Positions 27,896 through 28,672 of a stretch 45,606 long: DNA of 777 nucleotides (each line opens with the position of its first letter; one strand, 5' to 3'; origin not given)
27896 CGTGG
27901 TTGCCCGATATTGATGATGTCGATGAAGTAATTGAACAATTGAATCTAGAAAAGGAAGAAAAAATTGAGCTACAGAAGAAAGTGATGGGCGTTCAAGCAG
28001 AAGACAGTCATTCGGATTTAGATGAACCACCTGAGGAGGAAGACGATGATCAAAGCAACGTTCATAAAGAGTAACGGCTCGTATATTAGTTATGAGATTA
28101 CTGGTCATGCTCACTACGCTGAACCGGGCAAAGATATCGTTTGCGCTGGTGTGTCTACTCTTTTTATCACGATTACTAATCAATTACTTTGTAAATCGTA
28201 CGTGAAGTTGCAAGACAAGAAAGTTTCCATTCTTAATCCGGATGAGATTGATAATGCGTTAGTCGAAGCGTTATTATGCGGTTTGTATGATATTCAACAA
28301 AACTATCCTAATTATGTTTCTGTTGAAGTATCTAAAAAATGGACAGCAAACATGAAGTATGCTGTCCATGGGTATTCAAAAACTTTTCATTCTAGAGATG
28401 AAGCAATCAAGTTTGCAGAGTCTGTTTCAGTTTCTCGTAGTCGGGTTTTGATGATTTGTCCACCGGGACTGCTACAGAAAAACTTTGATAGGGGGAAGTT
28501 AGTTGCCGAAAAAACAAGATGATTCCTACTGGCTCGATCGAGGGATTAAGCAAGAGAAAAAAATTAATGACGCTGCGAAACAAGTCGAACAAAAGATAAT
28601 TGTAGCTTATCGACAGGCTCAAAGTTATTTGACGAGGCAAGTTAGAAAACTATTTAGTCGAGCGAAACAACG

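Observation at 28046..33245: Phage-encoded Prp-like protease with three candidate substrates carrying the L27-type LxLQ(F/L)FA cleavage motif, including the major tail protein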

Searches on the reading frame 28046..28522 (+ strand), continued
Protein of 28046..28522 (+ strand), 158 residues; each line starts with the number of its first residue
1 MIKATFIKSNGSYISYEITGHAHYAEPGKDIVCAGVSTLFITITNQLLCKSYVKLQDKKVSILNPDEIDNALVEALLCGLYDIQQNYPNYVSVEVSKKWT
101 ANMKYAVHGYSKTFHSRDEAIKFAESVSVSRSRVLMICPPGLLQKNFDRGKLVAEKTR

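Call 50: find_homologous_proteins(query=window:28046-28522:+, max_evalue=0.00001)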
Query window:28046-28522:+ (158 aa): 71 proteins with E <= 0.00001 among 140 candidates.
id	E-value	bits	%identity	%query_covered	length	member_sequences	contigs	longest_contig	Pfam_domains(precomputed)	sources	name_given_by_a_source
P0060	1.9e-60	221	69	95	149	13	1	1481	PF04327.18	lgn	-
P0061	2.1e-60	221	74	91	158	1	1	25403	PF04327.18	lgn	-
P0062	7.5e-60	219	71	95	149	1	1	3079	PF04327.18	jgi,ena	-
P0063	1.2e-56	208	100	61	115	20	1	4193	PF04327.18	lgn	-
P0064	8.6e-48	180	87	60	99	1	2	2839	PF04327.18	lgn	-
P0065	4.3e-47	177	79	66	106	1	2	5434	PF04327.18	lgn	-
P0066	7.9e-47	177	80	65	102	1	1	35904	PF04327.18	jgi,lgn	jgi:uncharacterized protein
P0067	1.1e-46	176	86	60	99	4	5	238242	PF04327.18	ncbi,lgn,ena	-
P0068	2.1e-46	175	86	60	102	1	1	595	PF04327.18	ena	-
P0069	2.9e-46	175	85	60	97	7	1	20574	PF04327.18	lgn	-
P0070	1.1e-45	173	83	60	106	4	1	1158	PF04327.18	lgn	-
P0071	5.6e-45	171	82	60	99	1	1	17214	PF04327.18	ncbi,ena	ncbi:MAG: ribosomal-processing cysteine protease Prp [Enterococcus hulanensis]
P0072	1.1e-44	170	76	65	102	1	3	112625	PF04327.18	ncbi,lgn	ncbi:TPA: ribosomal-processing cysteine protease Prp [Enterococcus faecalis]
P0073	2.6e-44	168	81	60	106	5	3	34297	PF04327.18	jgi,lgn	jgi:uncharacterized protein YsxB (DUF464 family)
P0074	1.3e-43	166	82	60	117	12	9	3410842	PF04327.18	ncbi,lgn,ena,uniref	ncbi:ribosomal-processing cysteine protease Prp [Enterococcus malodoratus]|uniref:ribosomal-processi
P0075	1.4e-43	166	81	60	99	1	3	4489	PF04327.18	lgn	-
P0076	3.4e-43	165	82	60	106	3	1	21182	PF04327.18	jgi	-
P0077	4.0e-43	164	82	60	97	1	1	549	PF04327.18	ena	-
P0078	4.9e-43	164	83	60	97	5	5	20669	PF04327.18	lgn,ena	-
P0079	7.6e-43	164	80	60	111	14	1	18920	PF04327.18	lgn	-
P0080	2.0e-42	162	81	60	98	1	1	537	PF04327.18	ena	-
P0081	2.4e-42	162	80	60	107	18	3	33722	PF04327.18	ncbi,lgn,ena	-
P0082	9.3e-42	160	79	60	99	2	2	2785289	PF04327.18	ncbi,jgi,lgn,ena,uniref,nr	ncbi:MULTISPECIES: ribosomal-processing cysteine protease Prp [unclassified Enterococcus]|uniref:rib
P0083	2.5e-41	159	79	60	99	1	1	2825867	PF04327.18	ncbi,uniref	ncbi:ribosomal-processing cysteine protease Prp [Enterococcus gilvus]|uniref:ribosomal-processing cy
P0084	4.7e-41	158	66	77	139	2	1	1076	PF04327.18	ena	-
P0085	7.5e-41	157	76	65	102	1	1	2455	PF04327.18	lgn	-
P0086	8.6e-39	150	75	60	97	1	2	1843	PF04327.18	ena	-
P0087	8.9e-37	144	74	60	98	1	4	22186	PF04327.18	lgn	-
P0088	3.0e-34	136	65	60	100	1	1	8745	PF04327.18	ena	-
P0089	1.1e-29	121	61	61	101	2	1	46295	PF04327.18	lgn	-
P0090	4.4e-19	86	52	59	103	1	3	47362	PF04327.18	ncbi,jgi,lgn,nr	ncbi:MAG: ribosomal-processing cysteine protease Prp [Streptococcaceae bacterium]|jgi:uncharacterize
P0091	4.2e-9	54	51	49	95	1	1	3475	PF04327.18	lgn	-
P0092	1.8e-8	52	42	55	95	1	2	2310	PF04327.18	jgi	jgi:uncharacterized protein YsxB (DUF464 family)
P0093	2.4e-8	52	40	56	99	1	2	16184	PF04327.18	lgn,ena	-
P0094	5.6e-8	50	40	49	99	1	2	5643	PF04327.18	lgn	-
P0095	5.8e-8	50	40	49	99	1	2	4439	PF04327.18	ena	-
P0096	1.1e-7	50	42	49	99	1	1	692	PF04327.18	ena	-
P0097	1.7e-7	49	40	55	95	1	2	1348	PF04327.18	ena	-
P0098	2.5e-7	48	39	59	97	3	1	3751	PF04327.18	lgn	-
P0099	2.7e-7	48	40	49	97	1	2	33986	PF04327.18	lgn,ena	-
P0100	2.8e-7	48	42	55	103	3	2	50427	PF04327.18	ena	-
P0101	2.8e-7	48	40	49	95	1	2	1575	PF04327.18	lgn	-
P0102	2.9e-7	48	39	48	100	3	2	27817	PF04327.18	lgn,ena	-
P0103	3.0e-7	48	38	49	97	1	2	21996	PF04327.18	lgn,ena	-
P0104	3.4e-7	48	37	54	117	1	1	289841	PF04327.18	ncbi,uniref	ncbi:ribosomal-processing cysteine protease Prp [Marinicrinis sediminis]|uniref:Ribosomal processing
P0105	3.4e-7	48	43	48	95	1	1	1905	PF04327.18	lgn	-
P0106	4.7e-7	47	40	55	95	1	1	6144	PF04327.18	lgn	-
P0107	4.8e-7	47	41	48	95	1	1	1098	PF04327.18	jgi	jgi:uncharacterized protein YsxB (DUF464 family)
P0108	5.7e-7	47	40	55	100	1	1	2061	PF04327.18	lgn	-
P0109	5.9e-7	47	42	55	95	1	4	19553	PF04327.18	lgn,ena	-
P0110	6.5e-7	47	45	47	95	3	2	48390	PF04327.18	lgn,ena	-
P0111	6.8e-7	47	44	49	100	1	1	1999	PF04327.18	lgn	-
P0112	7.6e-7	47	40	55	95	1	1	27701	PF04327.18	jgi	jgi:uncharacterized protein YsxB (DUF464 family)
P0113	1.2e-6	46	41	55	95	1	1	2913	PF04327.18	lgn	-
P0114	1.2e-6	46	40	50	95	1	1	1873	PF04327.18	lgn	-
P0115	1.2e-6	46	41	49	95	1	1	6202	PF04327.18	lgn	-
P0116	1.3e-6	46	42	49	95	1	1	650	PF04327.18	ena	-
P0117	1.8e-6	46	40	48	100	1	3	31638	PF04327.18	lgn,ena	-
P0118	1.9e-6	45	47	48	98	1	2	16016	PF04327.18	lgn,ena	-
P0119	2.9e-6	45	43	55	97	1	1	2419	PF04327.18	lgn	-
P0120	3.2e-6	45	40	48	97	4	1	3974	PF04327.18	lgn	-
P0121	3.8e-6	44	40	50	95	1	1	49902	PF04327.18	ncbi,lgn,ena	-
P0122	3.9e-6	44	40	49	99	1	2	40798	PF04327.18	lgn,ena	-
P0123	4.3e-6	44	37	47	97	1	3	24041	PF04327.18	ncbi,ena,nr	ncbi:MAG: ribosomal-processing cysteine protease Prp [Clostridia bacterium]|nr:ribosomal-processing 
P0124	4.5e-6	44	43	48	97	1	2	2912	PF04327.18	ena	-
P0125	5.3e-6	44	42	49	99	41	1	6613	PF04327.18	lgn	-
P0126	5.5e-6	44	39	48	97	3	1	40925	PF04327.18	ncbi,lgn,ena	-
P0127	7.1e-6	44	46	48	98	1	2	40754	PF04327.18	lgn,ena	-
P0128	8.3e-6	43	43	48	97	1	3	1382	PF04327.18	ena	-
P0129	8.9e-6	43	37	48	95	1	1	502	PF04327.18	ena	-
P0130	9.3e-6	43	42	50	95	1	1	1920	PF04327.18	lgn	-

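Call 65: predict_structure(alignment_id=A3)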
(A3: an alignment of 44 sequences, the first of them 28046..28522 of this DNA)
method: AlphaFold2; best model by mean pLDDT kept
length: 158 residues; sequences in the alignment: 44
mean_pLDDT: 78.1   pTM: 0.60
mean pLDDT of the five models: 78.1, 76.4, 75.0, 51.9, 50.4
residues with pLDDT >= 90: 69; 70-90: 46; 50-70: 25; < 50: 18
segments of 3 or more residues with pLDDT < 50: 144-158
pLDDT, mean of each block of 10 residues (from residue 1): 91 91 57 90 93 91 90 96 93 83 67 80 75 65 45 31
secondary structure, 60 per line:
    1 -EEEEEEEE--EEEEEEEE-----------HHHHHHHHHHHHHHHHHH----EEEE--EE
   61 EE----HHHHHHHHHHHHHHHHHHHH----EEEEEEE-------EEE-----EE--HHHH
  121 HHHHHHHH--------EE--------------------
elements in order: E2-9 E12-19 H31-48 E53-56 E59-62 H67-86 E91-97 E105-107 H117-128

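Call 67: fold_search(model_id=the predicted structure, library=pdb)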
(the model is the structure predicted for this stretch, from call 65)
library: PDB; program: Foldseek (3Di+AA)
matches with E <= 10: 444; with E <= 0.001: 12
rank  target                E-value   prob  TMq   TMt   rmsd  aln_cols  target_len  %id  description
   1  2g0j_C                3.9e-09  1.00  0.54  0.72   3.0       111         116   37  Crystal structure of SMU.848 from Streptococcus mutans (released 2006-08-08)
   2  2g0j_A                6.2e-09  1.00  0.54  0.73   3.0       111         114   37  Crystal structure of SMU.848 from Streptococcus mutans (released 2006-08-08)
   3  2g0i_B                1.1e-08  1.00  0.54  0.74   3.1       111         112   37  Crystal structure of SMU.848 from Streptococcus mutans (released 2006-08-08)
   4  2g0j_D                1.4e-08  1.00  0.55  0.75   2.8       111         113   38  Crystal structure of SMU.848 from Streptococcus mutans (released 2006-08-08)
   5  2idl_B                1.7e-08  1.00  0.53  0.70   3.2       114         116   31  Crystal Structure of Conserved Protein of Unknown Function from Streptococcus pneumoniae (released 2006-10-17)
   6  2g0i_A                1.8e-08  1.00  0.54  0.75   3.0       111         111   39  Crystal structure of SMU.848 from Streptococcus mutans (released 2006-08-08)
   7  2idl_A                4.8e-08  1.00  0.51  0.70   3.2       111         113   32  Crystal Structure of Conserved Protein of Unknown Function from Streptococcus pneumoniae (released 2006-10-17)
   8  7kld_B                1.5e-06  1.00  0.51  0.73   3.6       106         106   20  Crystal Structure of an Essential Ribosomal Processing Protease Prp from S. aureus in complex with a covalently linked (released 2021-09-01)
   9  7jvs_B                4.1e-06  1.00  0.49  0.70   3.9       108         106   19  Crystal Structure of an Essential Ribosomal Processing Protease Prp from S. aureus in complex with a Substrate Peptide (released 2021-09-01)
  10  1s12_A                5.2e-06  1.00  0.49  0.80   2.8       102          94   25  Crystal structure of TM1457 (released 2004-12-07)
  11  1s12_C                7.7e-06  1.00  0.48  0.80   2.7        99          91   28  Crystal structure of TM1457 (released 2004-12-07)
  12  7kld_A                1.1e-05  1.00  0.49  0.75   3.1       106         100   19  Crystal Structure of an Essential Ribosomal Processing Protease Prp from S. aureus in complex with a covalently linked (released 2021-09-01)
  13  8ukm_B                2.9e-02  0.54  0.26  0.34  11.4       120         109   12  T33-ml30 - Designed Tetrahedral Protein Cage Using Machine Learning Algorithms (released 2024-03-06)
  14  8t6c_A                4.8e-02  0.30  0.23  0.27  13.2       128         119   10  Crystal structure of T33-18.2: Deep-learning sequence design of co-assembling tetrahedron protein nanoparticles (released 2024-04-24)
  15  3gac_A                8.5e-02  0.20  0.23  0.28  14.6       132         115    8  Structure of mif with HPP (released 2009-12-29)
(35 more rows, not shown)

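Call 90: search_protein_families(library=phrogs, proteins=[P0061], max_evalue=1)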
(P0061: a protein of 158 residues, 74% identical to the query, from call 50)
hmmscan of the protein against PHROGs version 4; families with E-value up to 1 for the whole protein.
P0061 (158 aa): 3 families
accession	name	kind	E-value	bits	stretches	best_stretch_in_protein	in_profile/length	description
phrog_4478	-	other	7.2e-27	94.5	1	10-104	1-100/102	peptidase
phrog_23584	-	unknown function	0.00035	21.8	1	23-112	13-100/104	-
phrog_37539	-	unknown function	0.03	15.2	0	6-70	51-113/205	-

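Call 91: search_protein_families(library=ncbifam, proteins=[window:28046-28522:+], max_evalue=0.01)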
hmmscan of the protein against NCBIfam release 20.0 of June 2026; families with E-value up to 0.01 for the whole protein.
window:28046-28522:+ (158 aa): 12 families
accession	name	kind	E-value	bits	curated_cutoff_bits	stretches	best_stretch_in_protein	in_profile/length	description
NF011134.0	PRK14553.3-3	equivalog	2.3e-18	65.9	185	1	1-94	1-94/95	ribosomal-processing cysteine protease Prp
NF011126.0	PRK14553.1-6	equivalog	4.1e-11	43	135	1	1-95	1-109/112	ribosomal-processing cysteine protease Prp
NF011132.0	PRK14553.3-1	equivalog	6.8e-11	42.4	133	1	1-91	1-99/106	ribosomal-processing cysteine protease Prp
NF011122.0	PRK14553.1-1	equivalog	3e-10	40.3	166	1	1-93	1-105/108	ribosomal-processing cysteine protease Prp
NF011131.0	PRK14553.2-4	equivalog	3.5e-10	40.2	225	1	1-97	1-108/113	ribosomal-processing cysteine protease Prp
NF011133.0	PRK14553.3-2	equivalog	3e-09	37.1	171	1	1-93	1-104/113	ribosomal-processing cysteine protease Prp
NF011130.0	PRK14553.2-3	equivalog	7.9e-09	35.7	189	1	1-54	1-54/111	ribosomal-processing cysteine protease Prp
NF011129.0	PRK14553.2-2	equivalog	1.7e-08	34.7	133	1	7-92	6-99/104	ribosomal-processing cysteine protease Prp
NF011124.0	PRK14553.1-4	equivalog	3e-07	30.5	186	1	1-45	1-46/114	ribosomal-processing cysteine protease Prp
NF011125.0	PRK14553.1-5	equivalog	5.7e-07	29.9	201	1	1-46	1-46/105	ribosomal-processing cysteine protease Prp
NF011128.0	PRK14553.2-1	equivalog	6.2e-05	23.2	136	1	8-93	7-101/109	ribosomal-processing cysteine protease Prp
NF011127.0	PRK14553.1-7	equivalog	8.6e-05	22.8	122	1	1-87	1-103/123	ribosomal-processing cysteine protease Prp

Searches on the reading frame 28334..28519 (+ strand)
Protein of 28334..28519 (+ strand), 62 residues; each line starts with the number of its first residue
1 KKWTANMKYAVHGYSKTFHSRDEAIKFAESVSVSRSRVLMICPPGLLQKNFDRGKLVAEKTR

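Call 35: search_dna_similar(query=window:28334-28519:+, collection=phages, mode=protein, max_evalue=1, max_rows=15)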
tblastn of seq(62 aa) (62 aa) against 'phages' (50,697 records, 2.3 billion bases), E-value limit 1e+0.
Records with a match: 13; places in all: 13; records where one place covers at least 80% of the query: 0.
Best place of each record, by identity: <60% 13.
By first word of the organism name: Streptococcus 13.
By host as written in the record: Streptococcus agalactiae 2; Streptococcus pyogenes Manfredo 1; Streptococcus pyogenes MGAS8232 1; Streptococcus pyogenes MGAS9429 1; Streptococcus pyogenes MGAS10750 1; Streptococcus pyogenes ERR473564 1; Streptococcus dysgalactiae UT_4231_KK 1; Streptococcus dysgalactiae ERR085022 1; and 4 more.
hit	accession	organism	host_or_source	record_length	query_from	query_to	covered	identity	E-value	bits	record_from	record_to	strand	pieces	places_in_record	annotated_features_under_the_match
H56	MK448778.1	Streptococcus phage Javan493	Streptococcus pyogenes Manfredo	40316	7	53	76%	42.6%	7e-5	44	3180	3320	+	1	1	hypothetical protein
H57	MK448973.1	Streptococcus phage Javan522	Streptococcus pyogenes MGAS8232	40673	7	53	76%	42.6%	7e-5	44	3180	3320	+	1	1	hypothetical protein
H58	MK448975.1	Streptococcus phage Javan526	Streptococcus pyogenes MGAS9429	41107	7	53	76%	42.6%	7e-5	44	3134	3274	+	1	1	hypothetical protein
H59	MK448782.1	Streptococcus phage Javan501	Streptococcus pyogenes MGAS10750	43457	7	53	76%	42.6%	7e-5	44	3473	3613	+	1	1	hypothetical protein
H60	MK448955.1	Streptococcus phage Javan478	Streptococcus pyogenes ERR473564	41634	7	53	76%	42.6%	7e-5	43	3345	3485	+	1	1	hypothetical protein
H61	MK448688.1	Streptococcus phage Javan161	Streptococcus dysgalactiae UT_4231_KK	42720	7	53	76%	42.6%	7e-5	43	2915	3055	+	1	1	hypothetical protein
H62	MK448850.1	Streptococcus phage Javan132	Streptococcus dysgalactiae ERR085022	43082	7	53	76%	42.6%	7e-5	43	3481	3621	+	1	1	hypothetical protein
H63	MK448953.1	Streptococcus phage Javan474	Streptococcus pyogenes ERR448939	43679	7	53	76%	42.6%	7e-5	43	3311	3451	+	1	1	hypothetical protein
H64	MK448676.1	Streptococcus phage Javan131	Streptococcus dysgalactiae ERR085008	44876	7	53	76%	42.6%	7e-5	43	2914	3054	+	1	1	hypothetical protein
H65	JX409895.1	Streptococcus phage JX01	Streptococcus agalactiae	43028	7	53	76%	42.6%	3e-4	42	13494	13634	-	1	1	hypothetical protein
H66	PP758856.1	Streptococcus phage phiGBSVK-D_GBSInt6.2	Streptococcus agalactiae JN_AR_GBS206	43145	7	53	76%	42.6%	3e-4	42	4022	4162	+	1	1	hypothetical protein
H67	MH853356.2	Streptococcus phage LF2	Streptococcus agalactiae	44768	7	53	76%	42.6%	3e-4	42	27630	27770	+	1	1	hypothetical protein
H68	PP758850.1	Streptococcus phage phiGBSVK-D_GBSInt1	Streptococcus agalactiae JN_AR_GBS373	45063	7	53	76%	42.6%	3e-4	42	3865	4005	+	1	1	hypothetical protein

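Call 37: get_annotated_region(hit=H56, flank=9000)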
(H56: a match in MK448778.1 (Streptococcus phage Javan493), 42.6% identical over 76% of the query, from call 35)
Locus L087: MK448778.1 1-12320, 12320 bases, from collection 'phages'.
description: Streptococcus phage Javan493, complete genome.
organism: Streptococcus phage Javan493 (NCBI taxid 2548208)
taxonomy: Viruses; Duplodnaviria; Heunggongvirae; Uroviricota; Caudoviricetes
host: Streptococcus pyogenes Manfredo; source: -; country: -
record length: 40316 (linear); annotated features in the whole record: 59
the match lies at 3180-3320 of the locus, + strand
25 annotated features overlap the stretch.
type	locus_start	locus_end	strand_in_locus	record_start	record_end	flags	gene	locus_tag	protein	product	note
CDS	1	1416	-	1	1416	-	-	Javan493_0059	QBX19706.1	integrase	integrase: site-specific recombinase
CDS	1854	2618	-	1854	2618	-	-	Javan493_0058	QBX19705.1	pleiotropic regulator of exopolysaccharide synthesis, competence and biofilm formation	Pleiotropic regulator of exopolysaccharide synthesis, competence and biofilm formation Ftr, XRE family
CDS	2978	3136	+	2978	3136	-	-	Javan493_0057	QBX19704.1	hypothetical protein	FIG01115240: hypothetical protein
CDS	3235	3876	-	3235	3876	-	-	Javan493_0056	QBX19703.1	hypothetical protein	-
CDS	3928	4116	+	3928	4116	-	-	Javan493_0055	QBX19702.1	putative cro protein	-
CDS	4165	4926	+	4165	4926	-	-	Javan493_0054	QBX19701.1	antirepressor protein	-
CDS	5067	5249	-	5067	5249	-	-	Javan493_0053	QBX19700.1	hypothetical protein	-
CDS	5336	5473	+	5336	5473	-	-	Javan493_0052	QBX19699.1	hypothetical protein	-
CDS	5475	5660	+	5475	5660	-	-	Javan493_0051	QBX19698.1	hypothetical protein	-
CDS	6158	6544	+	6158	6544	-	-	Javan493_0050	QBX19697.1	DNA replication protein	DNA replication protein DnaD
CDS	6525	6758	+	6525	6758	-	-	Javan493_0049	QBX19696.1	hypothetical protein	FIG01114174: hypothetical protein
CDS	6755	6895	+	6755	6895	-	-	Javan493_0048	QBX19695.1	hypothetical protein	-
CDS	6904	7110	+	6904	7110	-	-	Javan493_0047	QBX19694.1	hypothetical protein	-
CDS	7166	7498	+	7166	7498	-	-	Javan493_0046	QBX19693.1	hypothetical protein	FIG01114509: hypothetical protein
CDS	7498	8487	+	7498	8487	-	-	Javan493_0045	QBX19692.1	recombinational DNA repair protein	recombinational DNA repair protein RecT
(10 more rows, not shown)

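Call 90: search_protein_families(library=phrogs, proteins=[window:28334-28519:+], max_evalue=1)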
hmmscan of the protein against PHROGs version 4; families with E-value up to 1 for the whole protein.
seq(62 aa): 0 families
